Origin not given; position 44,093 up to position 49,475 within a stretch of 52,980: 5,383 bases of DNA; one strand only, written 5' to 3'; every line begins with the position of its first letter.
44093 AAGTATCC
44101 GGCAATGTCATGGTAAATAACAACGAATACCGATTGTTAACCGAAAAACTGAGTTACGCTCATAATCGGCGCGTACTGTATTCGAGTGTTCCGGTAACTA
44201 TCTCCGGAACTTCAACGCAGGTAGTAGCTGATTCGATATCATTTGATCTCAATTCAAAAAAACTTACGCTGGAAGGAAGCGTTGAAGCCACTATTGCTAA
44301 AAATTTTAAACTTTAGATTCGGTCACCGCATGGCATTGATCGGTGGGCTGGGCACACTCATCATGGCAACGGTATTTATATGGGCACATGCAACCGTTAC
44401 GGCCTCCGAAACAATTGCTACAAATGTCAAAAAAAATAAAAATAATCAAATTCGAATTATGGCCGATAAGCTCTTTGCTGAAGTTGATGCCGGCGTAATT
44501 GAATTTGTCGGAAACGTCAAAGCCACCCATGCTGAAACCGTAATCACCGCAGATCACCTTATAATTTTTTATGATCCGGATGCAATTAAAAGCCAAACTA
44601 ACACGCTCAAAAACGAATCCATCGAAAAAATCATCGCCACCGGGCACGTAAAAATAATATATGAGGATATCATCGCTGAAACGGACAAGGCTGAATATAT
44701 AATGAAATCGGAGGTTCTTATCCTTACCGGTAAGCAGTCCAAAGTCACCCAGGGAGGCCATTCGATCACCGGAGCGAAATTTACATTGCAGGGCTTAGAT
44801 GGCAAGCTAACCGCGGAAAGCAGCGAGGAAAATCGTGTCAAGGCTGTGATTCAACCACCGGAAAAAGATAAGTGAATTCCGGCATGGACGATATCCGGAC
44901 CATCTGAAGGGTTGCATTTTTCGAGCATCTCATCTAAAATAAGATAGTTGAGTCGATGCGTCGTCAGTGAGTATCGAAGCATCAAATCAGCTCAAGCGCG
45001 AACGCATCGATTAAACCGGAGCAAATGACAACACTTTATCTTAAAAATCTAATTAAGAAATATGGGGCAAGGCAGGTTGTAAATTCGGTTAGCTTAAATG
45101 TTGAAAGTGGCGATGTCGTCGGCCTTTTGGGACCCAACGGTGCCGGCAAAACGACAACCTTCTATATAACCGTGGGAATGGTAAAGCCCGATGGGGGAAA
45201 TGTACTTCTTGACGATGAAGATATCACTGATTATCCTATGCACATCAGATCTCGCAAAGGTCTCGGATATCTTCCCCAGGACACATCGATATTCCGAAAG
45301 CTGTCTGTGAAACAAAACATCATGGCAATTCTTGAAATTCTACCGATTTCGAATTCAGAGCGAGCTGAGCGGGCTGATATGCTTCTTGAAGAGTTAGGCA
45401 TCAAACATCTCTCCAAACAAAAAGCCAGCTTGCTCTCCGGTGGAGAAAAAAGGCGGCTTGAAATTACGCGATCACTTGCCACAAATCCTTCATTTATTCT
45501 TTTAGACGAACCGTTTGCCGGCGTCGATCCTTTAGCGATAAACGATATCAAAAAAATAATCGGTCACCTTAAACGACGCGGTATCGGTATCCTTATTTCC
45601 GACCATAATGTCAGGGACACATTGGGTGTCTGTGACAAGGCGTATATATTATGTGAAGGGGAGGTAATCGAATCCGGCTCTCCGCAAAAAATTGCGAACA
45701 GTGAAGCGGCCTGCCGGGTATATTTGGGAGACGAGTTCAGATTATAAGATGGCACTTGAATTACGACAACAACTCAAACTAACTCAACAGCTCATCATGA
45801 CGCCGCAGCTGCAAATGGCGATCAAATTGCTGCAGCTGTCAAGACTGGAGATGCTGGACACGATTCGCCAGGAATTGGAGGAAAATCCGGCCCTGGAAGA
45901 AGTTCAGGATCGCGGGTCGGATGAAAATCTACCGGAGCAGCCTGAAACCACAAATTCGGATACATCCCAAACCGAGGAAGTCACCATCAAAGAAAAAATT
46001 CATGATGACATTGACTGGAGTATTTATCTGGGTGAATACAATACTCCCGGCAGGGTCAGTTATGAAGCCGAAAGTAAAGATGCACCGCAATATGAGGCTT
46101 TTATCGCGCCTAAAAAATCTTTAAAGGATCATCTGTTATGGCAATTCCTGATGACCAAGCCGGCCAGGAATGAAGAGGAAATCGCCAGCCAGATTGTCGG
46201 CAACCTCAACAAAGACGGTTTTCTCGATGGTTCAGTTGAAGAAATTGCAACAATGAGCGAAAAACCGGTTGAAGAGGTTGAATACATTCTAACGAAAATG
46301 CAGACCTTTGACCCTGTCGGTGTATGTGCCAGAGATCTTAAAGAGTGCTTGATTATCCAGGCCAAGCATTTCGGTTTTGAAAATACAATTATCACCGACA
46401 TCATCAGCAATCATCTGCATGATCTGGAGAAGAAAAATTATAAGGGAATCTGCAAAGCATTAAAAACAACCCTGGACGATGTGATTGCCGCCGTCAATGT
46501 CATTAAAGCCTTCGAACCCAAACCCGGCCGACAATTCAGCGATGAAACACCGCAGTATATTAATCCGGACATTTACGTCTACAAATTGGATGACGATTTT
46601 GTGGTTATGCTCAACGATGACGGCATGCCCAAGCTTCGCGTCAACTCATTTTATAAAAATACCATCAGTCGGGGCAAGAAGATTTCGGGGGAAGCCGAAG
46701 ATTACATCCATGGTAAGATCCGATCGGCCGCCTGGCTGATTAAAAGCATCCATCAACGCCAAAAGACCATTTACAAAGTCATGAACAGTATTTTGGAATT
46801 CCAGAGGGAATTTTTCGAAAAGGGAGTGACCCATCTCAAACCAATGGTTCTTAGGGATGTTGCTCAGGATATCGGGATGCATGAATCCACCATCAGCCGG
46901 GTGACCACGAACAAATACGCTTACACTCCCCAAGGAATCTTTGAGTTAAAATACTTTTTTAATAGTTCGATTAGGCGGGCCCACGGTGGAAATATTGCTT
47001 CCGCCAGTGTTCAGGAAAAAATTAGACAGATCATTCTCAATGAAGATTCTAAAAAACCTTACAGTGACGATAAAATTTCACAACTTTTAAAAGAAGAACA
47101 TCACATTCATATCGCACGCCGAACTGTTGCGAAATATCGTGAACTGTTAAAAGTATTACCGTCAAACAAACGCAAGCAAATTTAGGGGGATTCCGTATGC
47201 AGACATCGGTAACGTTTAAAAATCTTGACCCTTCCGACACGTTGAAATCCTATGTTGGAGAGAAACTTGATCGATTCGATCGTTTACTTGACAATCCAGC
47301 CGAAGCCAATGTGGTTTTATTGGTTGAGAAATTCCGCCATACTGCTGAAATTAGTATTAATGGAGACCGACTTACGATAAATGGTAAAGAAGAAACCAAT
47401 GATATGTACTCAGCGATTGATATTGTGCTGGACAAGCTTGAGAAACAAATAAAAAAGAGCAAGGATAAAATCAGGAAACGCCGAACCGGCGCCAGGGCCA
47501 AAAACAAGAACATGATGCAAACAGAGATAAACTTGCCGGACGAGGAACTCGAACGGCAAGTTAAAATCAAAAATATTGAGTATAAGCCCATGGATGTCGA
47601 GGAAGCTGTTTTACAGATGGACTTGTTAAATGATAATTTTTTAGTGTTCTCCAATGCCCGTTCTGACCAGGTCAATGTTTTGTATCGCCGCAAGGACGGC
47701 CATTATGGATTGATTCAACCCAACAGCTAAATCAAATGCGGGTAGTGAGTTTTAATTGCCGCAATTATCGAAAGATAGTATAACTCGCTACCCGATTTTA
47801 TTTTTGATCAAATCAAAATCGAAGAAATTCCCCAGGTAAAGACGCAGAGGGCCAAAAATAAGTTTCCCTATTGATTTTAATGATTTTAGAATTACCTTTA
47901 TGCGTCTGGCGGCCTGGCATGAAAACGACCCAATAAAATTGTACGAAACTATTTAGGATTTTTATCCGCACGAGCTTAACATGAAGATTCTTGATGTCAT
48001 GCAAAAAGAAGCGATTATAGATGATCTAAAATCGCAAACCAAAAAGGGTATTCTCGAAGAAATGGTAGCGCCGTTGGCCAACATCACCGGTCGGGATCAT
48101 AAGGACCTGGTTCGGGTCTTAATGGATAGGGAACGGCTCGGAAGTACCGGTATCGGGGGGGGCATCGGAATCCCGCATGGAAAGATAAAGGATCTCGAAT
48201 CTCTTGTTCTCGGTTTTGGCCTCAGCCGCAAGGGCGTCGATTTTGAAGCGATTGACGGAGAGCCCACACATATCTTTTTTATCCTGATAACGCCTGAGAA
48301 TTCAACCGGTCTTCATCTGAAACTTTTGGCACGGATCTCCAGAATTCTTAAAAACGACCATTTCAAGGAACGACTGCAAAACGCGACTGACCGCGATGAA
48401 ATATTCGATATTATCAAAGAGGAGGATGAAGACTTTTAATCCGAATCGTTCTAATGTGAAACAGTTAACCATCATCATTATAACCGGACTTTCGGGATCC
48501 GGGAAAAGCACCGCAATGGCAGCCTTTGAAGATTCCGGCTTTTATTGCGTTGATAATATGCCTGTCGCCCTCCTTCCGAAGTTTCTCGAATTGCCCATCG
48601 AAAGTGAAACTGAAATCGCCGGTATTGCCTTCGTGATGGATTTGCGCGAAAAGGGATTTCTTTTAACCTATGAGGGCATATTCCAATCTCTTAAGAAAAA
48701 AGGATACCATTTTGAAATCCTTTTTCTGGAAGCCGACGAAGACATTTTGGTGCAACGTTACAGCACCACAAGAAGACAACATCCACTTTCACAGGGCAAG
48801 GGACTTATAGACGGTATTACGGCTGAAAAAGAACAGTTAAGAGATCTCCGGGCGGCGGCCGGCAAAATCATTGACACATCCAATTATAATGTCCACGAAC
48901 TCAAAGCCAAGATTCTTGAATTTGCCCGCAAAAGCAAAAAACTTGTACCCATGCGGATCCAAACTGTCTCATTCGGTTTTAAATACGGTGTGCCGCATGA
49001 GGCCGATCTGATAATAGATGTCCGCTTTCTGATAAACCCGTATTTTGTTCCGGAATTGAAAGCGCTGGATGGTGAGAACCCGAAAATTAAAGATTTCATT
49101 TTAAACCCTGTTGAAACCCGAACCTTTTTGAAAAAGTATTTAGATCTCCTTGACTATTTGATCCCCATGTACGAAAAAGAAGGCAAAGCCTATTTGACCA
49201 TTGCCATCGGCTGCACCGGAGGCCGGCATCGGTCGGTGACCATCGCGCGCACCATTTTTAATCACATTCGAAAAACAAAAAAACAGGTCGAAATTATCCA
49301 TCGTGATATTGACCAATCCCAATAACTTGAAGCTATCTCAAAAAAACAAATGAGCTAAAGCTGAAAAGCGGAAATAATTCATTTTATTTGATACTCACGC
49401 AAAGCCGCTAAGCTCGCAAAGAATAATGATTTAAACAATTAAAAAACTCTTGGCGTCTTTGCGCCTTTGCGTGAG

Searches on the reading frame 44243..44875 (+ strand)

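Call 58: search_protein_families(library=pfam, proteins=[window:44243-44875:+], max_evalue=0.00001)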
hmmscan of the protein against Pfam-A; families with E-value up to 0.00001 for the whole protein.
window:44243-44875:+ (210 aa): 1 family
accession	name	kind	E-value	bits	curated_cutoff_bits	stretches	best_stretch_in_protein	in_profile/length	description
PF03968.19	LptD_N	-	4.6e-13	49.8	20.4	1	72-183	2-108/113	LptA/(LptD N-terminal domain) LPS transport protein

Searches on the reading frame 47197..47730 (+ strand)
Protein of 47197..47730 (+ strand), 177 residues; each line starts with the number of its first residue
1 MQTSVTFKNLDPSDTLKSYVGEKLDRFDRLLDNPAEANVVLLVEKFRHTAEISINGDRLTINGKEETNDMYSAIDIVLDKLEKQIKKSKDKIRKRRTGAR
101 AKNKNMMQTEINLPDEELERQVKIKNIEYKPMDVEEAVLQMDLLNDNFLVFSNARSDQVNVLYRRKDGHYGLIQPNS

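Call 58: search_protein_families(library=pfam, proteins=[window:47197-47730:+], max_evalue=0.00001)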
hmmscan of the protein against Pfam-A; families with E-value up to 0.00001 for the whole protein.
window:47197-47730:+ (177 aa): 2 families
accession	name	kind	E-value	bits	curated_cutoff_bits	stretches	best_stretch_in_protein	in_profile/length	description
PF16321.10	Ribosom_S30AE_C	-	1.2e-23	83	25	1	122-172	7-57/57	Sigma 54 modulation/S30EA ribosomal protein C terminus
PF02482.25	Ribosomal_S30AE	-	1.6e-21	77.3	23.7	1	4-93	2-88/88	Sigma 54 modulation protein / S30EA ribosomal protein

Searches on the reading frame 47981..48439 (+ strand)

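Call 58: search_protein_families(library=pfam, proteins=[window:47981-48439:+], max_evalue=0.00001)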
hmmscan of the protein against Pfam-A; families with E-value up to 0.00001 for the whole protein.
window:47981-48439:+ (152 aa): 1 family
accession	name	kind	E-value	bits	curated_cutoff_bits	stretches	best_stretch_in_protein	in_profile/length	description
PF00359.27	PTS_EIIA_2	-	4.5e-33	114.7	27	1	6-147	2-143/144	Phosphoenolpyruvate-dependent sugar phosphotransferase system, EIIA 2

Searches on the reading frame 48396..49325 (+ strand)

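Call 58: search_protein_families(library=pfam, proteins=[window:48396-49325:+], max_evalue=0.00001)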
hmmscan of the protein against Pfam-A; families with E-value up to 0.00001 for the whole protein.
window:48396-49325:+ (309 aa): 2 families
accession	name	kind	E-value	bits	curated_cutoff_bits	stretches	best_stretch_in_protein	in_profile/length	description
PF03668.21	RapZ-like_N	-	7.6e-47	159.4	25.4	1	25-176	2-153/158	RapZ-like N-terminal domain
PF22740.1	PapZ_C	-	2.7e-44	150.7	27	1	186-306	1-121/121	RapZ C-terminal domain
